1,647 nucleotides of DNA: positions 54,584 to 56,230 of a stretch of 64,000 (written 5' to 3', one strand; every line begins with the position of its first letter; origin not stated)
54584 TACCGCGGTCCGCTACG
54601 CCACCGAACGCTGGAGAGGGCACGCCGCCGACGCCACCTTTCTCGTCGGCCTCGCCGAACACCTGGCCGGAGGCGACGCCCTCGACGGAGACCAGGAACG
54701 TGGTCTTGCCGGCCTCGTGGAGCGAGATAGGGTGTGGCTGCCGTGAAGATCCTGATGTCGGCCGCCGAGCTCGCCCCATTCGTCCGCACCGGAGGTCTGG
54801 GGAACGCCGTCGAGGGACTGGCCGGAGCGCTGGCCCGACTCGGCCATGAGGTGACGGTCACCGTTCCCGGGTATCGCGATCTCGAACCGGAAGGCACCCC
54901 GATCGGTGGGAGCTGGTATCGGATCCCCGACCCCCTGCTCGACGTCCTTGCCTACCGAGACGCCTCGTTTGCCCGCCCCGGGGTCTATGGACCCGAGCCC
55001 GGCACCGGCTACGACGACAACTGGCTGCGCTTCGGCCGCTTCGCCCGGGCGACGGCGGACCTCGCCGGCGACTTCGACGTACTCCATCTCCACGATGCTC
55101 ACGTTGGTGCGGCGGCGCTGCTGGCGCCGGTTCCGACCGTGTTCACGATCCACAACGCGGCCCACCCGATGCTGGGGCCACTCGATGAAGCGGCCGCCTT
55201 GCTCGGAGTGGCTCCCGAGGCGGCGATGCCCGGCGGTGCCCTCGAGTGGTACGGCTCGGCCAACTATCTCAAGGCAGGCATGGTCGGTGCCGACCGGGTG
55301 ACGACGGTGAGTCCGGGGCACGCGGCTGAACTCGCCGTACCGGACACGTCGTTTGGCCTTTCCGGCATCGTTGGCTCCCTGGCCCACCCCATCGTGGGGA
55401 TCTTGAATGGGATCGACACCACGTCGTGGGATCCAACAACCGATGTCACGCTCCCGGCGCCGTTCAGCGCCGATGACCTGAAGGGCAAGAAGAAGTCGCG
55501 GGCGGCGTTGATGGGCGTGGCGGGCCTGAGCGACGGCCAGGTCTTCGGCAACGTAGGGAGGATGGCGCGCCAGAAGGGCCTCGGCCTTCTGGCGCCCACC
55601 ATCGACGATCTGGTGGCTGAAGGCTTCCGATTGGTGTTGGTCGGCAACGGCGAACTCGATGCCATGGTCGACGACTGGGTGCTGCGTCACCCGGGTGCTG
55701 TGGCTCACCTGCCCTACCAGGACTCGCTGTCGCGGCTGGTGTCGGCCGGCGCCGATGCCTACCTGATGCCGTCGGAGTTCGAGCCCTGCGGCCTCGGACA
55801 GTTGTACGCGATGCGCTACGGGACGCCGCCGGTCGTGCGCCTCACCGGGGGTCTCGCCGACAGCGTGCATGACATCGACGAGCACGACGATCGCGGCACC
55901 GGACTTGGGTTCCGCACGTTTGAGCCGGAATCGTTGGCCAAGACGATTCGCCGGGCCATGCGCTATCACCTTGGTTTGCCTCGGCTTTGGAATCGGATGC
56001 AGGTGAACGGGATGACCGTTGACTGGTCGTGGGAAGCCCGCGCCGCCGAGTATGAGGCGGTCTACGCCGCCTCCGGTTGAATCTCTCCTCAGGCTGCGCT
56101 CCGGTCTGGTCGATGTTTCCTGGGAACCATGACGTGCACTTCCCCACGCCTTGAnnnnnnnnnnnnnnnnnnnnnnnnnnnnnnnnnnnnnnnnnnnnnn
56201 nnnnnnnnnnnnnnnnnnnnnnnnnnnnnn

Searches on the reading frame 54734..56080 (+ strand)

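Call 82: search_protein_families(library=pfam, proteins=[window:54734-56080:+], max_evalue=0.00001)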
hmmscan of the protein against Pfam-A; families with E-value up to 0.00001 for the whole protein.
window:54734-56080:+ (448 aa): 6 families
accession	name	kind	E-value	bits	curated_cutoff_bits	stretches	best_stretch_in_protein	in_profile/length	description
PF08323.17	Glyco_transf_5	-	3.8e-43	148.3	22.7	1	5-212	1-236/239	Starch synthase catalytic domain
PF13439.12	Glyco_transf_4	-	1e-15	58.6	28.5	1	20-201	2-149/170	Glycosyltransferase Family 4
PF13579.12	Glyco_trans_4_4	-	8.7e-15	55.8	29.7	1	20-200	1-142/158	Glycosyl transferase 4-like domain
PF00534.26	Glycos_transf_1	-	1.6e-12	47.7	26.4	1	267-409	14-156/172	Glycosyl transferases group 1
PF13692.12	Glyco_trans_1_4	-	2.5e-12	47.7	27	1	269-409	2-140/142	Glycosyl transferases group 1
PF20706.3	GT4-conflict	-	3e-07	30.2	26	0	274-381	203-323/385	Family 4 Glycosyltransferase in conflict systems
